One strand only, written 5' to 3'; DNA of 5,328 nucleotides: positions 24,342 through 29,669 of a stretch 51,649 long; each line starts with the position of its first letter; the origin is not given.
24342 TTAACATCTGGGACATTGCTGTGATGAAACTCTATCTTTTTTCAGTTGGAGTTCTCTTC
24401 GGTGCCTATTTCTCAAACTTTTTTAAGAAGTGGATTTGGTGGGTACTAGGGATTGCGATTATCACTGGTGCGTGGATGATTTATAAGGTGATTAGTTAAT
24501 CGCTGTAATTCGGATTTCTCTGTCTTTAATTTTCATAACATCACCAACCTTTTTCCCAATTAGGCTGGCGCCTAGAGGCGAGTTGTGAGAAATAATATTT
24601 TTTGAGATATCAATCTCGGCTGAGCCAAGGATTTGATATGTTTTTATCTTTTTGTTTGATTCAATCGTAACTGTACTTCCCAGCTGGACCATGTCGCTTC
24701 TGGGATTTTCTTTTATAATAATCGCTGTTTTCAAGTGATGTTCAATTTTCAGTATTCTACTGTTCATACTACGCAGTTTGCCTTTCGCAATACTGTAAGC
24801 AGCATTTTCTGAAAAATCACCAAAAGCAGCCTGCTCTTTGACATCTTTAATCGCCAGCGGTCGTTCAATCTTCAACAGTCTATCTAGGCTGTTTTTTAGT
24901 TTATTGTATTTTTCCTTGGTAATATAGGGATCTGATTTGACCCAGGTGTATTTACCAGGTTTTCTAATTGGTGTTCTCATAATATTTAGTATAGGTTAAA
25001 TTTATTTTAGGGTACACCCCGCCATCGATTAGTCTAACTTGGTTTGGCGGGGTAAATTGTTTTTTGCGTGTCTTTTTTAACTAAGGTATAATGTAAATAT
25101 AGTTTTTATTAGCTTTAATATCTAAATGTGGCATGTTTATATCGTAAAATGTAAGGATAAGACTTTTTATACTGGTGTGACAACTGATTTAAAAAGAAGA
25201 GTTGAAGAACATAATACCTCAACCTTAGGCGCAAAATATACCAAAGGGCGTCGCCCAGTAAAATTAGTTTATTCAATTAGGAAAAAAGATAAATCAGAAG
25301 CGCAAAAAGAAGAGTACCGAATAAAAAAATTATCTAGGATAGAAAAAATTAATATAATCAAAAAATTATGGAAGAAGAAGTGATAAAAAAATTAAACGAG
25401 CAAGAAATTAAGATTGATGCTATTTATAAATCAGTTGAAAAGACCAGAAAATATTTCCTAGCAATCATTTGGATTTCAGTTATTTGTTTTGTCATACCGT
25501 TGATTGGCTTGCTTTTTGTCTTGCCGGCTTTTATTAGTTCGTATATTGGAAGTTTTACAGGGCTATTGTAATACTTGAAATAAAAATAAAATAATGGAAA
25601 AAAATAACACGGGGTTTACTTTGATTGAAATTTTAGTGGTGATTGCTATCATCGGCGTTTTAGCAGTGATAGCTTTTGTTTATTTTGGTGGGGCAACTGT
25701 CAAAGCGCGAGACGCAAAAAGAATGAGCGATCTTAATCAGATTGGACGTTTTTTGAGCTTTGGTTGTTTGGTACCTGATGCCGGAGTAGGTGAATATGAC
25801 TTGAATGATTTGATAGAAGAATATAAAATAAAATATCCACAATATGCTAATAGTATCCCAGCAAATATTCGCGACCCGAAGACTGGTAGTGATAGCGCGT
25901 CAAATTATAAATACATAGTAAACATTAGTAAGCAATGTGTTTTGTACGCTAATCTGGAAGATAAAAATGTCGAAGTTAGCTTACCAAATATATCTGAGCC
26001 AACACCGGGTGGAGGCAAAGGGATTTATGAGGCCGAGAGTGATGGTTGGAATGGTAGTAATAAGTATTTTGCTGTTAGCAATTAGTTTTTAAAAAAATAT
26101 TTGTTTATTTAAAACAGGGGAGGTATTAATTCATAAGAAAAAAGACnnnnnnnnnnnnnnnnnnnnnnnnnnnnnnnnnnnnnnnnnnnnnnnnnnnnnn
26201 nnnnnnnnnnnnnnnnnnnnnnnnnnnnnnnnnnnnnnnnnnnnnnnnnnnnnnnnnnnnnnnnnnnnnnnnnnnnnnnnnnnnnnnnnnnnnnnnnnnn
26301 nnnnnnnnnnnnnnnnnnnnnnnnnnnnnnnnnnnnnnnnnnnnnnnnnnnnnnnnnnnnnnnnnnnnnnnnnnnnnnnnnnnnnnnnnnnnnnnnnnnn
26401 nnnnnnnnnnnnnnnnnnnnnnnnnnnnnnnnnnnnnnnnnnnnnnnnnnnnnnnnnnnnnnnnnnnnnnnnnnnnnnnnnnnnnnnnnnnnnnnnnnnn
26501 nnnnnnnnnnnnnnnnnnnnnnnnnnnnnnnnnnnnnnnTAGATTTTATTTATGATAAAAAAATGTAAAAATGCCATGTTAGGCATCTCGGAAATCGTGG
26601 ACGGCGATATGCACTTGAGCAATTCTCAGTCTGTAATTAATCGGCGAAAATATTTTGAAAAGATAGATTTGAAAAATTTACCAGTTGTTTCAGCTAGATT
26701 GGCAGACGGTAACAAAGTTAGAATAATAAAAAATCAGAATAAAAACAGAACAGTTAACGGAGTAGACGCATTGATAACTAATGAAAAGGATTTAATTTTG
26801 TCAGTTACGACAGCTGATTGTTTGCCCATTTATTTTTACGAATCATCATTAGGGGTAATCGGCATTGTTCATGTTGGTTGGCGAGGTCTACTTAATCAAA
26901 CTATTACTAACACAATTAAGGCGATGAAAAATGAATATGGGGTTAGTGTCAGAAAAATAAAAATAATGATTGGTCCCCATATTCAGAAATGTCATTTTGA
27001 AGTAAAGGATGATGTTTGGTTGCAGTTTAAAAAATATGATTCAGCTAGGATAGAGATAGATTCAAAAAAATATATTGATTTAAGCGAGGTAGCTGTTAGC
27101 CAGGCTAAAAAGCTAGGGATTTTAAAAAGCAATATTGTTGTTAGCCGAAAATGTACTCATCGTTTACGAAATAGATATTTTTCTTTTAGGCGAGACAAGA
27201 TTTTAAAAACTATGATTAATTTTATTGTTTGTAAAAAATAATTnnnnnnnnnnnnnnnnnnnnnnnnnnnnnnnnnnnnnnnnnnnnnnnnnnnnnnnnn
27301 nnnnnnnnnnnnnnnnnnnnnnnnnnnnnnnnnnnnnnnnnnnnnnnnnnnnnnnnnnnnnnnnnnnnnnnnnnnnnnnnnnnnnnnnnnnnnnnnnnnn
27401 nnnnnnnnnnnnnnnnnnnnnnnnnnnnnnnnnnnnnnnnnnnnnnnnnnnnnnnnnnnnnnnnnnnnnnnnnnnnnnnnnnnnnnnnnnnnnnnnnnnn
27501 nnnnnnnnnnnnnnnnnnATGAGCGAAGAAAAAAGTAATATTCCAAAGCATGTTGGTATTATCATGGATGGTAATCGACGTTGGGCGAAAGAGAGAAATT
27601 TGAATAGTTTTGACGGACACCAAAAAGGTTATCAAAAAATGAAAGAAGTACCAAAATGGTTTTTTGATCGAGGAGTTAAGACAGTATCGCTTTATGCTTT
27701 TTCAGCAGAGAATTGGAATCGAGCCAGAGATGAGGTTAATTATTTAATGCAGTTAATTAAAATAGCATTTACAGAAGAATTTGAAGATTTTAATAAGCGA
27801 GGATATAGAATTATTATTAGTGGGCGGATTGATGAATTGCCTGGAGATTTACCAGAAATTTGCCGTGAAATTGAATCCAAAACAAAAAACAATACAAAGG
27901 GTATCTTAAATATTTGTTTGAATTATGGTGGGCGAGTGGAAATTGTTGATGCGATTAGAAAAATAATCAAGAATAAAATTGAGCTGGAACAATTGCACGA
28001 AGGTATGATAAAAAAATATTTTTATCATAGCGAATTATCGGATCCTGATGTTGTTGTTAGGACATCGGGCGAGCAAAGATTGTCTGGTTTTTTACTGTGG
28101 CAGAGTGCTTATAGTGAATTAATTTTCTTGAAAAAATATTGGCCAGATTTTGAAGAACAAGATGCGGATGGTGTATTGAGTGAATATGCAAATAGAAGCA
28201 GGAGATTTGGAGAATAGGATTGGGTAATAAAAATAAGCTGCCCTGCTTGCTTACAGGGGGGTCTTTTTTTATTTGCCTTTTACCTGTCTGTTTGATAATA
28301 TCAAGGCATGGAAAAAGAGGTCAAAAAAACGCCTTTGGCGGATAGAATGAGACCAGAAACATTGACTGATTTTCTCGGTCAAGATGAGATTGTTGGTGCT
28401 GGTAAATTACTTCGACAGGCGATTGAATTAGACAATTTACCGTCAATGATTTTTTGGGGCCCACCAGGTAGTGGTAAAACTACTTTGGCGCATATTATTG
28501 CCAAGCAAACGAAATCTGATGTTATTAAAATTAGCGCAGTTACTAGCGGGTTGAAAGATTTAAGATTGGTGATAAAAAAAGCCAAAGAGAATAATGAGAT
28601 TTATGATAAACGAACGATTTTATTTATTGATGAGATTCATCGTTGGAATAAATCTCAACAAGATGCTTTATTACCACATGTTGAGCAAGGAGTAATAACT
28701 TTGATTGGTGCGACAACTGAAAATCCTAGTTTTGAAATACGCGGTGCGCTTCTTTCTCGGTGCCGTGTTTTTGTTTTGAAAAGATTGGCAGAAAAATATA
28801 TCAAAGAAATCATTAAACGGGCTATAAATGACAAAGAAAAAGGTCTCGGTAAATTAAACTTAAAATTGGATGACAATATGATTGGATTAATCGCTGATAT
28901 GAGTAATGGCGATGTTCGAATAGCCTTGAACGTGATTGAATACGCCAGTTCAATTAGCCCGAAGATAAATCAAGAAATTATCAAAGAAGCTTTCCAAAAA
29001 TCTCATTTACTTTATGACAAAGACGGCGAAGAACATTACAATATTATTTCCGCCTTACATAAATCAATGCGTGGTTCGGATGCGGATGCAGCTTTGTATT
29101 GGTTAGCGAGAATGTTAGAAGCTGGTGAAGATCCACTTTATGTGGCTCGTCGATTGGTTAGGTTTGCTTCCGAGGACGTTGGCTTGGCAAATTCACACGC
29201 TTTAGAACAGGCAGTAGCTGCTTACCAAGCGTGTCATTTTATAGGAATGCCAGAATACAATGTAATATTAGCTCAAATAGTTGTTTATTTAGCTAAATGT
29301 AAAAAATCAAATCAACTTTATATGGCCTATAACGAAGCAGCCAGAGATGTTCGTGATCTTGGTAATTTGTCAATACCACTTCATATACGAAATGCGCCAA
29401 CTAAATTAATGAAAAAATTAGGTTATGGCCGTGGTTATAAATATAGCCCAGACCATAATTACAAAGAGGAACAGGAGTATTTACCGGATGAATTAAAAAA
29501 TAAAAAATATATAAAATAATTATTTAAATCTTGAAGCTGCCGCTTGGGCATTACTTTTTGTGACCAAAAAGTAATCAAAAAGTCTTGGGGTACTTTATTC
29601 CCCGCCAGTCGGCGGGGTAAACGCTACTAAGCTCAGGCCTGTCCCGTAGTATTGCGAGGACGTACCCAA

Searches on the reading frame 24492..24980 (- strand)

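Call 10: search_protein_families(library=pfam, proteins=[window:24492-24980:-], max_evalue=0.0001)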
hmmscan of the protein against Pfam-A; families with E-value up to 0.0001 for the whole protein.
window:24492-24980:- (162 aa): 2 families
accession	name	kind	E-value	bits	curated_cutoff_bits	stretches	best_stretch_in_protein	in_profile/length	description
PF01272.25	GreA_GreB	-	3.6e-19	69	26.9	1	95-161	3-75/77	Transcription elongation factor, GreA/GreB, C-term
PF03449.20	GreA_GreB_N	-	4.4e-19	68.9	24.5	1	19-88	2-71/71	Transcription elongation factor, N-terminal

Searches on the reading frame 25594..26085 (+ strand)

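Call 10: search_protein_families(library=pfam, proteins=[window:25594-26085:+], max_evalue=0.0001)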
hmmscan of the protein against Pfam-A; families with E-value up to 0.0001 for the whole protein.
window:25594-26085:+ (163 aa): 1 family
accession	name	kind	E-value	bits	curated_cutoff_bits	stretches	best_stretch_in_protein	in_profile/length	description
PF07963.17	N_methyl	-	1.2e-08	34.6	21.2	1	3-28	2-27/27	Prokaryotic N-terminal methylation motif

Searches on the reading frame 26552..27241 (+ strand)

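Call 10: search_protein_families(library=pfam, proteins=[window:26552-27241:+], max_evalue=0.0001)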
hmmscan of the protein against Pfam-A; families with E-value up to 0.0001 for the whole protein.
window:26552-27241:+ (229 aa): 1 family
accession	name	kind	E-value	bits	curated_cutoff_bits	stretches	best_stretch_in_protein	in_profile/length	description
PF02578.20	Cu-oxidase_4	-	1.9e-50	172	22.9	1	30-217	31-229/238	Multi-copper polyphenol oxidoreductase laccase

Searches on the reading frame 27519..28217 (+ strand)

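Call 10: search_protein_families(library=pfam, proteins=[window:27519-28217:+], max_evalue=0.0001)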
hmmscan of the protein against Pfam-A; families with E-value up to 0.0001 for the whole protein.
window:27519-28217:+ (232 aa): 1 family
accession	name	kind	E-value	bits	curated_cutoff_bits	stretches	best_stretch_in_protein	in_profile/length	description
PF01255.24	Prenyltransf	-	8.9e-79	264.5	27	1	15-231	1-219/219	Putative undecaprenyl diphosphate synthase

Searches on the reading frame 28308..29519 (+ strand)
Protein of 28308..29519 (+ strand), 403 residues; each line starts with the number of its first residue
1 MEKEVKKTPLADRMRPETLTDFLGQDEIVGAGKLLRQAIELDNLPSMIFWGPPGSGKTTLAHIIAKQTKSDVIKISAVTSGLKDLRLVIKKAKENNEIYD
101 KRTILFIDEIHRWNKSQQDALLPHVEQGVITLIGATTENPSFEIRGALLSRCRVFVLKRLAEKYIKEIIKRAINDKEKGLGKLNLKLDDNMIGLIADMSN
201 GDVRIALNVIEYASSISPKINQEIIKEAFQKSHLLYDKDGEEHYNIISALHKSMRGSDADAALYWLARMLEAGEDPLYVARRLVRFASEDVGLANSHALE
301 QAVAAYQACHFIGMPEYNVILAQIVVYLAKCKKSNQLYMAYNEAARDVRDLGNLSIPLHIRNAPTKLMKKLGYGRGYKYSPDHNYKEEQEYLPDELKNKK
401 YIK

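Call 10: search_protein_families(library=pfam, proteins=[window:28308-29519:+], max_evalue=0.0001)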
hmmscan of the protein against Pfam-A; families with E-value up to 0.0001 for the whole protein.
window:28308-29519:+ (403 aa): 8 families
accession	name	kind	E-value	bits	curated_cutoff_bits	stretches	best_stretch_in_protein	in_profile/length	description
PF12002.13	MgsA_C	-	7.2e-61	205.4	27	1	256-401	1-147/167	MgsA AAA+ ATPase C terminal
PF16193.11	AAA_assoc_2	-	1e-24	87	34.3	1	182-255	2-81/81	AAA C-terminal domain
PF00004.35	AAA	-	2.3e-18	67.3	21.2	1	47-157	1-128/131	ATPase family associated with various cellular activities (AAA)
PF05496.18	RuvB_N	-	2.5e-15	57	27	1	14-133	1-116/159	Holliday junction DNA helicase RuvB P-loop domain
PF13173.12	AAA_14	-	4.7e-06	27.1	27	1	47-117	5-78/129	AAA domain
PF07728.20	AAA_5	-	8.4e-06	26.3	22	1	47-134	2-99/139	AAA domain (dynein-related subfamily)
PF01078.27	Mg_chelatase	-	1.9e-05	24.6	20.3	0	46-80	24-62/207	Magnesium chelatase, subunit ChlI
PF20720.3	nSTAND3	-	4.7e-05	23.6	27.2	1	47-95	20-67/155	Novel STAND NTPase 3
